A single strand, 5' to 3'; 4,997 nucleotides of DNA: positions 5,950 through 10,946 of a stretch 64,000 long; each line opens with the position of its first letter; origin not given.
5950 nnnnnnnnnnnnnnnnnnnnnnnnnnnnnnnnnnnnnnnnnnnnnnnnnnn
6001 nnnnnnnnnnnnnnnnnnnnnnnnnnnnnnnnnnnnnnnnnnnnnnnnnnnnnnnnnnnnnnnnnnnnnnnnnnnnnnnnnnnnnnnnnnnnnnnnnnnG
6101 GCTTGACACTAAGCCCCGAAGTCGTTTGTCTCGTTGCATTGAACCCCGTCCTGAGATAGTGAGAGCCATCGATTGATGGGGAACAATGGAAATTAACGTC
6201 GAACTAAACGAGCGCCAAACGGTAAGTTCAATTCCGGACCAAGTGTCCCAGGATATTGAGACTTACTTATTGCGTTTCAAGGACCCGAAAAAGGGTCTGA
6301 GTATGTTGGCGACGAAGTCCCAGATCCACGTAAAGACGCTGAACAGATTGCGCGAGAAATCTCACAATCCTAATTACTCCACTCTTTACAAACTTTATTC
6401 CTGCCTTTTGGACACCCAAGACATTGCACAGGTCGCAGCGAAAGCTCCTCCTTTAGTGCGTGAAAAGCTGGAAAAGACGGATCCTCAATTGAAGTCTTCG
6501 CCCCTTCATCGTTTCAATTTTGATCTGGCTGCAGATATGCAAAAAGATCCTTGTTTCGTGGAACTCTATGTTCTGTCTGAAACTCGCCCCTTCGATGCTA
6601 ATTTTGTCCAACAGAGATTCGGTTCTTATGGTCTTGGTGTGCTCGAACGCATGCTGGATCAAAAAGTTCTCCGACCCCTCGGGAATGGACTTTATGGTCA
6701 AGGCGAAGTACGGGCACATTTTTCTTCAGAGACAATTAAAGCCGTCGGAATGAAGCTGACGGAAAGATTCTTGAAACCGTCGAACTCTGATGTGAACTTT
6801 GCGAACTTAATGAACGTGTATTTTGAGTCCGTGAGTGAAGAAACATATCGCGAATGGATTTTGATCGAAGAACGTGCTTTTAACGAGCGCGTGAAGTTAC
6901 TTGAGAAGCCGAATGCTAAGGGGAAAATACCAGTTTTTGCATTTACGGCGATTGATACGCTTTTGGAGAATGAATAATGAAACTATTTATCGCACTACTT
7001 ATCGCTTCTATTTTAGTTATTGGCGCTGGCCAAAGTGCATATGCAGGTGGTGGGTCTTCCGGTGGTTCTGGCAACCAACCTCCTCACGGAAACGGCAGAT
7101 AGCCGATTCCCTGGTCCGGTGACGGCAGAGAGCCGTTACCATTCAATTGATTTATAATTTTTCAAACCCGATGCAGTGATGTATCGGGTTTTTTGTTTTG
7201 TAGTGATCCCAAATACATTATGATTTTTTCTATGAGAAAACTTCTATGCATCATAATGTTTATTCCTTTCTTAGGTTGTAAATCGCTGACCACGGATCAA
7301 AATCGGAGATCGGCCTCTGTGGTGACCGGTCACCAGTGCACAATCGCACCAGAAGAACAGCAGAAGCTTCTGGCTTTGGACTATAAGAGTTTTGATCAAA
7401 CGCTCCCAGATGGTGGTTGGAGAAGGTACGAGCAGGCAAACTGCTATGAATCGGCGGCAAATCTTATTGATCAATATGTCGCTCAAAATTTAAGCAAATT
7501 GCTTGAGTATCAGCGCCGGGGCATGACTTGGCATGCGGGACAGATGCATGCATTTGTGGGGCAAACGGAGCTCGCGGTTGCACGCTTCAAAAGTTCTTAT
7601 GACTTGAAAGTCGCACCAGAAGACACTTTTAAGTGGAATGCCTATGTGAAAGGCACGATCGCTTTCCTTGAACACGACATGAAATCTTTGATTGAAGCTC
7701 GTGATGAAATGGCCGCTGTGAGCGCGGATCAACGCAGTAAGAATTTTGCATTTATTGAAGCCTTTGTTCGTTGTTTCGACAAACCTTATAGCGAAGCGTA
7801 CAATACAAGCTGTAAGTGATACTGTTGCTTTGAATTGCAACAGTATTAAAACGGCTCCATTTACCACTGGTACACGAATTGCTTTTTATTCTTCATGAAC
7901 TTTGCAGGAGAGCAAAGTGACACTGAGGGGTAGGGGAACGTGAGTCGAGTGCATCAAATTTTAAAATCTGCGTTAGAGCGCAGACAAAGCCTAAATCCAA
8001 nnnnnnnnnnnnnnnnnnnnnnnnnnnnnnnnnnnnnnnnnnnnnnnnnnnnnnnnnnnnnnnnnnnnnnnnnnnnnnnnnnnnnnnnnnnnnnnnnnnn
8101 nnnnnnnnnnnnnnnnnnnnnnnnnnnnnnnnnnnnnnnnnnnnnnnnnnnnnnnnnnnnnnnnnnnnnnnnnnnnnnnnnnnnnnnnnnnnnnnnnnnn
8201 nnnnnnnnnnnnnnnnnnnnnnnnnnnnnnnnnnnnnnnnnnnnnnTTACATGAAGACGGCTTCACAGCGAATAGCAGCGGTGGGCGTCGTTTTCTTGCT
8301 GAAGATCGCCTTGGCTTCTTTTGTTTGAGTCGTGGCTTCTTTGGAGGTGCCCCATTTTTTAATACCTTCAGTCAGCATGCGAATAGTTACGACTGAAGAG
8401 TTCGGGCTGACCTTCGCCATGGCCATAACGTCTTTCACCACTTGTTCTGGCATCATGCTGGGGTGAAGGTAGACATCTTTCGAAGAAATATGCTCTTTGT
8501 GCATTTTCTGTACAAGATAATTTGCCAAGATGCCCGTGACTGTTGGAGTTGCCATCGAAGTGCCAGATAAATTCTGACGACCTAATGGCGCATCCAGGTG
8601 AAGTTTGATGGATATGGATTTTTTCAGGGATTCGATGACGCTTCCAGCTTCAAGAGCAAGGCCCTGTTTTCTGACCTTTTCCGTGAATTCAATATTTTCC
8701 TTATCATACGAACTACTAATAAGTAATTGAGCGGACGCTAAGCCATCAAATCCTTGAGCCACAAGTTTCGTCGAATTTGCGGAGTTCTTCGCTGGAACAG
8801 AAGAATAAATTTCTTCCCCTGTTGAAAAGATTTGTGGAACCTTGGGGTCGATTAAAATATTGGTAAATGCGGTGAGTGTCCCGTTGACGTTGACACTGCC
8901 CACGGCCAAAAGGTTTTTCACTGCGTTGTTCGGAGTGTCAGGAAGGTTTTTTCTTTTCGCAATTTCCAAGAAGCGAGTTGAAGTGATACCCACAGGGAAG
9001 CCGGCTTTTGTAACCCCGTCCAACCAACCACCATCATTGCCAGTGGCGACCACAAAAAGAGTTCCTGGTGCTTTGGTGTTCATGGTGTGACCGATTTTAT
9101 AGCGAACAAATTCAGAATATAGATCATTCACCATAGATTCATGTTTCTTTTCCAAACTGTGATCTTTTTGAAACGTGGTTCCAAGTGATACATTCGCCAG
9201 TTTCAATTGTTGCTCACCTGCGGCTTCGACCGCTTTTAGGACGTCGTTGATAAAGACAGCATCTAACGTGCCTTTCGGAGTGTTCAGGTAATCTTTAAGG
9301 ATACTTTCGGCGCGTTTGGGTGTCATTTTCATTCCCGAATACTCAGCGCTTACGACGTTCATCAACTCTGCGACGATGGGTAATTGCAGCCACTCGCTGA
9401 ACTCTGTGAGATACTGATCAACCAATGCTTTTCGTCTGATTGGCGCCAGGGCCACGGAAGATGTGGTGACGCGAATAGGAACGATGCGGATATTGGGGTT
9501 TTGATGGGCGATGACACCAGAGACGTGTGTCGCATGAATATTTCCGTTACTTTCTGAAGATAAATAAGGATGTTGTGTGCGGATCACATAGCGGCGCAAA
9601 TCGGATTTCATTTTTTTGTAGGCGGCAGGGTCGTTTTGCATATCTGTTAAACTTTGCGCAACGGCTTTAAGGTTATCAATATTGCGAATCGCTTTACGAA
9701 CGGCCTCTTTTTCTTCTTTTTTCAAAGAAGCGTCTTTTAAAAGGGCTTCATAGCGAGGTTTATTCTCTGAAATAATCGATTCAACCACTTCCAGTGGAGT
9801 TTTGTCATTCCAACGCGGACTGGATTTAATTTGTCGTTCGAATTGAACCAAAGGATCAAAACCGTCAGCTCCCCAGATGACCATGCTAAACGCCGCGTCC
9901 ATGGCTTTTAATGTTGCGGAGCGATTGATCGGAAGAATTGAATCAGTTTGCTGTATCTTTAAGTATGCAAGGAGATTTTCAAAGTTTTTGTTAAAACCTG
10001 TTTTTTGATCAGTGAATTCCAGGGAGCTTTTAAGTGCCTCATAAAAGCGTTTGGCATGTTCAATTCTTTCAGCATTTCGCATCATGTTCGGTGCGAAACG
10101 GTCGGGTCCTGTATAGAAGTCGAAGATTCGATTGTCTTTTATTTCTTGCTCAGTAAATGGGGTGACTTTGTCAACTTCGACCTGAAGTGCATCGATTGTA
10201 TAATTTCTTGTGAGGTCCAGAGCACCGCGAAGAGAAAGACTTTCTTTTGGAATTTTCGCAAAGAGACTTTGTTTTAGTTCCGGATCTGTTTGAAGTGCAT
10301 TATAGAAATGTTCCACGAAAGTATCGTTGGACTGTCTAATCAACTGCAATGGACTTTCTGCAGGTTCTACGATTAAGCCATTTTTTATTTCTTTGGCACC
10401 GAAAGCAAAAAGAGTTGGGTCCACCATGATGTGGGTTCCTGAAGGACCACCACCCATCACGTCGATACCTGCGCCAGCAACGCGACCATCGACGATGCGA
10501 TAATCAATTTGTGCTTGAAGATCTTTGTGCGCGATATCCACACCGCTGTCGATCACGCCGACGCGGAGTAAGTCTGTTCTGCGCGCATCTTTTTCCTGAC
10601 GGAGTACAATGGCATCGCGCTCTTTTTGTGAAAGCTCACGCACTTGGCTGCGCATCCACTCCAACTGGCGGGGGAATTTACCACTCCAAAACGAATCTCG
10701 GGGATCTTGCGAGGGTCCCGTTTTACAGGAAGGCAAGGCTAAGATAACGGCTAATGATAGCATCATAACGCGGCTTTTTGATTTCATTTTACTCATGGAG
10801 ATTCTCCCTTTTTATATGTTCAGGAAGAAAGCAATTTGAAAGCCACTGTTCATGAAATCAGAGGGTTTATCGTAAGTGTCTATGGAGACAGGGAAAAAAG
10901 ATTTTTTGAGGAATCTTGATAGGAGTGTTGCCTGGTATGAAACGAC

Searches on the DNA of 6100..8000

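Call 16: search_rna_families(source=window, start=6100, end=8000, threshold=evalue, max_evalue=1)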
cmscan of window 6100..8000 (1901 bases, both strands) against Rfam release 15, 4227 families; matches with E-value up to 1: 1.
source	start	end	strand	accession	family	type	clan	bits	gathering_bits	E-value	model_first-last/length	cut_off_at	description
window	7219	7334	-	RF03022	Phage_DGR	Gene; sRNA;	-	22.7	50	0.31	1-127/127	no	Bacteriophage Diversity-Generating Retroelement RNA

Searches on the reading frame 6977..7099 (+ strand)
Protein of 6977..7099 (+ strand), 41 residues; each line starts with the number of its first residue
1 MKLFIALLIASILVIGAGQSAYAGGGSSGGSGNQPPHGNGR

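Call 7: search_protein_families(library=ncbifam, proteins=[window:6977-7099:+], max_evalue=0.01)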
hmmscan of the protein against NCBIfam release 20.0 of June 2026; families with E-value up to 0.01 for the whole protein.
window:6977-7099:+ (41 aa): 0 families

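Call 24: find_homologous_proteins(query=window:6977-7099:+, max_evalue=0.01)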
Query seq(41 aa) (41 aa): 2 proteins with E <= 0.01 among 2 candidates.
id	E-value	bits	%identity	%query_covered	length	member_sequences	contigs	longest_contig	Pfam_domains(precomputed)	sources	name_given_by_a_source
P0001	1.8e-16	75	100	95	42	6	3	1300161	-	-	-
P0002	5.0e-16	74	93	100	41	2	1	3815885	-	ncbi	ncbi:hypothetical protein ACLVWU_10020 [Bdellovibrio sp. HCB290]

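Call 26: list_cluster_members(proteins=[P0001, P0002])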
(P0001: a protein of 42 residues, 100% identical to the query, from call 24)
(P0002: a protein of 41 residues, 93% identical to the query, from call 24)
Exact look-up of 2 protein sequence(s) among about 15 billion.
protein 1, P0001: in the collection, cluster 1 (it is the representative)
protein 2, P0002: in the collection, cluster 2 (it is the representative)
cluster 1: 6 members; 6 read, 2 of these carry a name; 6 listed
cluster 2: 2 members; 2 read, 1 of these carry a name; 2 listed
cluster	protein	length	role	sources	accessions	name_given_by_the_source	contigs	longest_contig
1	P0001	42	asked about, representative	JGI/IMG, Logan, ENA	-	-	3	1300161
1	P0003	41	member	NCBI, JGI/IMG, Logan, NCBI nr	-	-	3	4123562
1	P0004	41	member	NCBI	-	-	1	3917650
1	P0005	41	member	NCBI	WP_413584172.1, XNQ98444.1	hypothetical protein [Bdellovibrio sp. HCB274]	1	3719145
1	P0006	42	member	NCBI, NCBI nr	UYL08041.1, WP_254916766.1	hypothetical protein B9G69_013405 [Bdellovibrio sp. SKB1291214] | hypothetical protein [Bdellovibrio sp. SKB1291214]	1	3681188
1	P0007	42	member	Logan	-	-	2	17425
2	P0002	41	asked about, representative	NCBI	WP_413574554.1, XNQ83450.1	hypothetical protein ACLVWU_10020 [Bdellovibrio sp. HCB290]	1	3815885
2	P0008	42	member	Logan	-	-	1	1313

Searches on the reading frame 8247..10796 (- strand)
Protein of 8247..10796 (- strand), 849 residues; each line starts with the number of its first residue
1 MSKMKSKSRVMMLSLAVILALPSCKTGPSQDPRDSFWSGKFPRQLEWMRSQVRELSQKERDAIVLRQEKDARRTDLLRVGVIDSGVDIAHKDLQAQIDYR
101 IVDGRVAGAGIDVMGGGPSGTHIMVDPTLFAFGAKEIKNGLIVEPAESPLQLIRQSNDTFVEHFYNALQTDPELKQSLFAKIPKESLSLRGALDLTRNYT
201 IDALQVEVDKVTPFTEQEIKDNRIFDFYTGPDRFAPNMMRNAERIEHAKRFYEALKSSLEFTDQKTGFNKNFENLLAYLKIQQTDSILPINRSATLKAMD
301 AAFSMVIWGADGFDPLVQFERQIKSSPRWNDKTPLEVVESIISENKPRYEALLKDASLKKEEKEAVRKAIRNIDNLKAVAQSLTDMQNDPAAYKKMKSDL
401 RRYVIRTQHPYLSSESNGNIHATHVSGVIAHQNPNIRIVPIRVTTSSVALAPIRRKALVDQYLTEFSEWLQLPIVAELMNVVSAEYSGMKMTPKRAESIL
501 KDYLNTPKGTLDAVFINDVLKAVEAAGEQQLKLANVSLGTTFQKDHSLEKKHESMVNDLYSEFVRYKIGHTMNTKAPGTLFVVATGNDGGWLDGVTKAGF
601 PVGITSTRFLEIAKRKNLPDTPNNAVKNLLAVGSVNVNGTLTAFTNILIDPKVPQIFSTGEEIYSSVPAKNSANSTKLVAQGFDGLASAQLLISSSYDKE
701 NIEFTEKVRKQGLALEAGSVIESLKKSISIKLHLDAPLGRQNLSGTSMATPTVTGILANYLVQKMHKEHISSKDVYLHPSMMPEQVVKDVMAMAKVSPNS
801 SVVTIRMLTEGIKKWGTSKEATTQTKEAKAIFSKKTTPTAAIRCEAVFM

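Call 5: search_protein_families(library=pfam, proteins=[window:8247-10796:-], max_evalue=0.01)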
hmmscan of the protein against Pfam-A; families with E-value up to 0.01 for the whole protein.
window:8247-10796:- (849 aa): 2 families
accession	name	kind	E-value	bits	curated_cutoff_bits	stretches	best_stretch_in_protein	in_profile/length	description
PF00082.27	Peptidase_S8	-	3.8e-19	69.5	21.8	1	79-762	6-255/288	Subtilase family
PF07862.16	Nif11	-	0.0053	17.5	23.8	0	161-180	6-25/48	Nif11 domain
